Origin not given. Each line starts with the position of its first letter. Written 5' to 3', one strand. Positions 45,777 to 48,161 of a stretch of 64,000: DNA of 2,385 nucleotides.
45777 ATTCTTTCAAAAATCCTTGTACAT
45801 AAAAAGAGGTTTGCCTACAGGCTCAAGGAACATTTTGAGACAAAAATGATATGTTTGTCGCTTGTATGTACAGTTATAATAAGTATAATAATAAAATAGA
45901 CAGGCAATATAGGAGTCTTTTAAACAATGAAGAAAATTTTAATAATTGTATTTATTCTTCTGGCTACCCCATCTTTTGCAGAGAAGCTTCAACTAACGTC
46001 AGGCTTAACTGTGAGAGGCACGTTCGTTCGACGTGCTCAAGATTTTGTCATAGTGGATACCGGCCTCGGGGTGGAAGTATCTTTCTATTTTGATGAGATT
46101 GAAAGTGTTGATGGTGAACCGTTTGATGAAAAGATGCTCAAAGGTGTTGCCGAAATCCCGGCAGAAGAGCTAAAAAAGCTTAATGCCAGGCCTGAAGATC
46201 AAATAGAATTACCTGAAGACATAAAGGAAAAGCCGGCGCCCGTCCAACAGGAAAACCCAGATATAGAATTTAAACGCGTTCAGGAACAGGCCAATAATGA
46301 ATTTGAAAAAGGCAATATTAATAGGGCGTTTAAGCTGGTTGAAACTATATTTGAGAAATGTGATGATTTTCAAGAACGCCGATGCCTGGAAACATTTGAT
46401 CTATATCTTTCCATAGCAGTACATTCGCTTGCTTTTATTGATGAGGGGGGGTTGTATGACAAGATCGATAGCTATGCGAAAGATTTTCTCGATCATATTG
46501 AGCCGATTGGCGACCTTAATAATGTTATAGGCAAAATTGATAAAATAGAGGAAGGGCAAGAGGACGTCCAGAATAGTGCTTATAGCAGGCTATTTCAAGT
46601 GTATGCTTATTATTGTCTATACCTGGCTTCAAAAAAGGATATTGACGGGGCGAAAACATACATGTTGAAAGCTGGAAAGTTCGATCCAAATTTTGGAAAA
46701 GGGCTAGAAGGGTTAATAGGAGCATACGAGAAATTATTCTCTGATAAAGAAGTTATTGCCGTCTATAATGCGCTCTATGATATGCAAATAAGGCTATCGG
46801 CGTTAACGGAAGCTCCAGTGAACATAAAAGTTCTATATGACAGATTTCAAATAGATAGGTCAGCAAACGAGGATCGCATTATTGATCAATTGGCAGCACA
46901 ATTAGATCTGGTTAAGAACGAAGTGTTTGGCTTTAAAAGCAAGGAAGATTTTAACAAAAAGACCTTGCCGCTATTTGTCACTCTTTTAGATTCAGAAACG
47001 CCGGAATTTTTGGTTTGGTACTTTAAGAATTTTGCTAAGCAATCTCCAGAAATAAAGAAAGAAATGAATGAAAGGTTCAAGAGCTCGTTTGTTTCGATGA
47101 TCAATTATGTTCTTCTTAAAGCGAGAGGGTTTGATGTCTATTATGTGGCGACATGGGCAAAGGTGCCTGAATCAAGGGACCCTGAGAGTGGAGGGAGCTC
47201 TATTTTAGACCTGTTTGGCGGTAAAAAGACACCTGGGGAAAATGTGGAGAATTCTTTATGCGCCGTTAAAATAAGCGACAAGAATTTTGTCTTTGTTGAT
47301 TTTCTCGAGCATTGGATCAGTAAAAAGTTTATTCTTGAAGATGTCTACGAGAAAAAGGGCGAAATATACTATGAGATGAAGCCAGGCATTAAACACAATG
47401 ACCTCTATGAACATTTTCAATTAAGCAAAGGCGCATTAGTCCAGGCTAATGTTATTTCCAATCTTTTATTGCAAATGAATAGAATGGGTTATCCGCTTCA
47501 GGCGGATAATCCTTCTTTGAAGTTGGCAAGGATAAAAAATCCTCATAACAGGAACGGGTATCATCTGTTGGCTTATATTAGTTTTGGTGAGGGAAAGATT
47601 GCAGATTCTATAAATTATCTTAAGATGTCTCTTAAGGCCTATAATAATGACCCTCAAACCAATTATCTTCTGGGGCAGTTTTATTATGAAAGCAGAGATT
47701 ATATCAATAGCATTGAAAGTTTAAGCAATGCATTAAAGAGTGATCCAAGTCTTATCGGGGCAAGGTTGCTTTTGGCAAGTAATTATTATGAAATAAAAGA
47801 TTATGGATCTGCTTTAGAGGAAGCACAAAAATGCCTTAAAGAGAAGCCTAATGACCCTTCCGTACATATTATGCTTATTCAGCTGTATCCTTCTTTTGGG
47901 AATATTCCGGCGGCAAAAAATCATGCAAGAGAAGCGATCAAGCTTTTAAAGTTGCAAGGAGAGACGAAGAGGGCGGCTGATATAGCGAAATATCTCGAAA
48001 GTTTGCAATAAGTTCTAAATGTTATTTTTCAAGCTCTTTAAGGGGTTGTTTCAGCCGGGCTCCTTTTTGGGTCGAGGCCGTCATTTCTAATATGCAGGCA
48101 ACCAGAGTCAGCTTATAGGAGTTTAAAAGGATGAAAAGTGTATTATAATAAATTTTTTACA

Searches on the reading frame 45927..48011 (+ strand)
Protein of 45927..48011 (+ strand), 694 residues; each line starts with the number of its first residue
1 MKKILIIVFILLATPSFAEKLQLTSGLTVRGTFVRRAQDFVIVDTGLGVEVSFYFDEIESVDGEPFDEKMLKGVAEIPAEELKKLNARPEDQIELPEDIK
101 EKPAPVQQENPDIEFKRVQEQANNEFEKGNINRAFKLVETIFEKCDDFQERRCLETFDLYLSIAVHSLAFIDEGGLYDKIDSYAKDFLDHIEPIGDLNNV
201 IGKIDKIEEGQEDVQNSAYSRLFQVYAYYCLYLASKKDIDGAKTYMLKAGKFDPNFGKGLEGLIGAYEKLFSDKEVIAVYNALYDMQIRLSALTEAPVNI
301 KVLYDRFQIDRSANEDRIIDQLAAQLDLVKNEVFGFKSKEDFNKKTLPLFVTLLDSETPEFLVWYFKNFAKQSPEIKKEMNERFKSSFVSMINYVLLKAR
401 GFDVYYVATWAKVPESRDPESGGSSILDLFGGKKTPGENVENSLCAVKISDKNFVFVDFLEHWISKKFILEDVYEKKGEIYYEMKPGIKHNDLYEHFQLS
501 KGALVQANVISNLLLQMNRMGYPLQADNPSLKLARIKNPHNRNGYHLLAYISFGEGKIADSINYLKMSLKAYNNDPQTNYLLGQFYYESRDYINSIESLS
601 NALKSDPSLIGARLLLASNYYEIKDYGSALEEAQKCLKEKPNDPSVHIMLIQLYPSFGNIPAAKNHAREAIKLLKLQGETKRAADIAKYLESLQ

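Call 7: search_protein_families(library=pfam, proteins=[window:45927-48011:+], max_evalue=0.001)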
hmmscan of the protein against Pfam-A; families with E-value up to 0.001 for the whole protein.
window:45927-48011:+ (694 aa): 5 families
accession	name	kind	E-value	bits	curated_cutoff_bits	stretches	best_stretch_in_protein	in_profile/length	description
PF14559.12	TPR_19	-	1.4e-08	35.3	25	1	588-650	3-65/68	Tetratricopeptide repeat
PF07719.23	TPR_2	-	3.3e-08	33.5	27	0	615-643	6-34/34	Tetratricopeptide repeat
PF13428.12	TPR_14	-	5.3e-08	33.2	23.5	0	612-653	3-44/44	Tetratricopeptide repeat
PF13181.12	TPR_8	-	1.1e-06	28.7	25.7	0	577-608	2-33/34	Tetratricopeptide repeat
PF12895.13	ANAPC3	-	4e-06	27.5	27.2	1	569-634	16-80/82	Anaphase-promoting complex, cyclosome, subunit 3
